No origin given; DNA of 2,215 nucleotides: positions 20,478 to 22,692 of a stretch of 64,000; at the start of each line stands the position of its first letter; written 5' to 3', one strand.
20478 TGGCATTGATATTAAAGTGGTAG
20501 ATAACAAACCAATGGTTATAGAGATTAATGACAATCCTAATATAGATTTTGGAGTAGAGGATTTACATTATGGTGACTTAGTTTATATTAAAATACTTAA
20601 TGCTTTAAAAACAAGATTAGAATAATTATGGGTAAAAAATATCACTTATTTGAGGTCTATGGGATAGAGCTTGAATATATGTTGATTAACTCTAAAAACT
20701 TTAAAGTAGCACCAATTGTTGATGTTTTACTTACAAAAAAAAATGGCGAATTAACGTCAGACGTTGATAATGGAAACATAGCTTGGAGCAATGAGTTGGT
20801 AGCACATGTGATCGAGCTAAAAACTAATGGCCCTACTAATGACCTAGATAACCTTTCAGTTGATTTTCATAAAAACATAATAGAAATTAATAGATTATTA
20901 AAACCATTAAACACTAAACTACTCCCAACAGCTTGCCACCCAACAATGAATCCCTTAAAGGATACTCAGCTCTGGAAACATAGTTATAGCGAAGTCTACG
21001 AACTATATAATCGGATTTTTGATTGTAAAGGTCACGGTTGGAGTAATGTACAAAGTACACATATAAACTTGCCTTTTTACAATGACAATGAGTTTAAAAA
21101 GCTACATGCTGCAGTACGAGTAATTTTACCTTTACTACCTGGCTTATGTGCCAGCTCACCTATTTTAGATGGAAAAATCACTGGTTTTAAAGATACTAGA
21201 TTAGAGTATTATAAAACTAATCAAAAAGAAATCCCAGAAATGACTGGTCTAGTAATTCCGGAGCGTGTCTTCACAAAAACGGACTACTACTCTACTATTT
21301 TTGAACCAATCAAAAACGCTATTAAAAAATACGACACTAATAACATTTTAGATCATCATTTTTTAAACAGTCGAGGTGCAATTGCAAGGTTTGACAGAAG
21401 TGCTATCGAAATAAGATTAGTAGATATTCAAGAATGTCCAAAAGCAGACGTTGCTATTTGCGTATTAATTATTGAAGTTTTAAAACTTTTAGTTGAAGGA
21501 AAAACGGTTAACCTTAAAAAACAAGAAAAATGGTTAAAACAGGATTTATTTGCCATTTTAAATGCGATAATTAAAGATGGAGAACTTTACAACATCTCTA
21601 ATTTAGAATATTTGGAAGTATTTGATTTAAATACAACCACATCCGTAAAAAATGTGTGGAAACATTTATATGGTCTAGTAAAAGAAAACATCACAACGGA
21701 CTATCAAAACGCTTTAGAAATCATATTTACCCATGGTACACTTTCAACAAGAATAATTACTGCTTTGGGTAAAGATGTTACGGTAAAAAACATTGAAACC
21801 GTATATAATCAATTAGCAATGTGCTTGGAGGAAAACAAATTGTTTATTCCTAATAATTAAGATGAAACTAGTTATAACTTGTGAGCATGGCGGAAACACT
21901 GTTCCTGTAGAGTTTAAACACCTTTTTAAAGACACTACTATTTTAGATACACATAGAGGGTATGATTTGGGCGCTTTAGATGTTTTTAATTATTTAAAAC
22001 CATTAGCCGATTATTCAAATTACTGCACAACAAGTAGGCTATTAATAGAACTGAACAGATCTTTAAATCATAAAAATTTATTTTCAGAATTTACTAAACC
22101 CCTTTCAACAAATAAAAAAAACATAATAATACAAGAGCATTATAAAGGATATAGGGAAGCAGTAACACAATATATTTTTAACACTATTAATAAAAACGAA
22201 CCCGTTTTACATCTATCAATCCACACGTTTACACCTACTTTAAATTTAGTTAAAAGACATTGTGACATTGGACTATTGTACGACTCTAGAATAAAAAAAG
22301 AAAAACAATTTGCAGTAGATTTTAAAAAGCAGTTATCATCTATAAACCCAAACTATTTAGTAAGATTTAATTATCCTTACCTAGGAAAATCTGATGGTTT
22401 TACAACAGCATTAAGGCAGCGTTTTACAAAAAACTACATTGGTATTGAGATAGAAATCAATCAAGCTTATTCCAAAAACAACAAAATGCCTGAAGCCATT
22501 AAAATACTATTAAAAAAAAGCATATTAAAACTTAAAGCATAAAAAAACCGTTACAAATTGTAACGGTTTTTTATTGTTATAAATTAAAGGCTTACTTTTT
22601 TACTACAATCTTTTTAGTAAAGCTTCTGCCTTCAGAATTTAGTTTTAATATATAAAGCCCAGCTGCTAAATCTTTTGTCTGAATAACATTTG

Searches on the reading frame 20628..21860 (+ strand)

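Call 52: search_protein_families(library=pfam, proteins=[window:20628-21860:+], max_evalue=0.001)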
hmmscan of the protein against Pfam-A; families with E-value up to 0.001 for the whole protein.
window:20628-21860:+ (410 aa): 1 family
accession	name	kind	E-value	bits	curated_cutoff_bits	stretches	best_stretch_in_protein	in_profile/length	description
PF04107.18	GCS2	-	7.6e-23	81.7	21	1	52-278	37-268/291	Glutamate-cysteine ligase family 2(GCS2)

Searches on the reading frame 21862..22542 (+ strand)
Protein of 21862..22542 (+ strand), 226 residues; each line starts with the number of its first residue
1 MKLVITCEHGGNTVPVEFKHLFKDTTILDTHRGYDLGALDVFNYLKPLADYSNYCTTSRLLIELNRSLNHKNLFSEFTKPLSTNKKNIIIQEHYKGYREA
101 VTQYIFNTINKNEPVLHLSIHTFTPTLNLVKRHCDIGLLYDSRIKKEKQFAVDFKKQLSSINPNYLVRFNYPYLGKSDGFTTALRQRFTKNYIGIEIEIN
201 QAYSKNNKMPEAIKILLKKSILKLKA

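Call 52: search_protein_families(library=pfam, proteins=[window:21862-22542:+], max_evalue=0.001)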
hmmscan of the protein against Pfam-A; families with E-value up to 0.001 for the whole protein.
window:21862-22542:+ (226 aa): 1 family
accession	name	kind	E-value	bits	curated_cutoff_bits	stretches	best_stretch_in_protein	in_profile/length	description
PF05013.17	FGase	-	1e-12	49.1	28.9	1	2-202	2-216/219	N-formylglutamate amidohydrolase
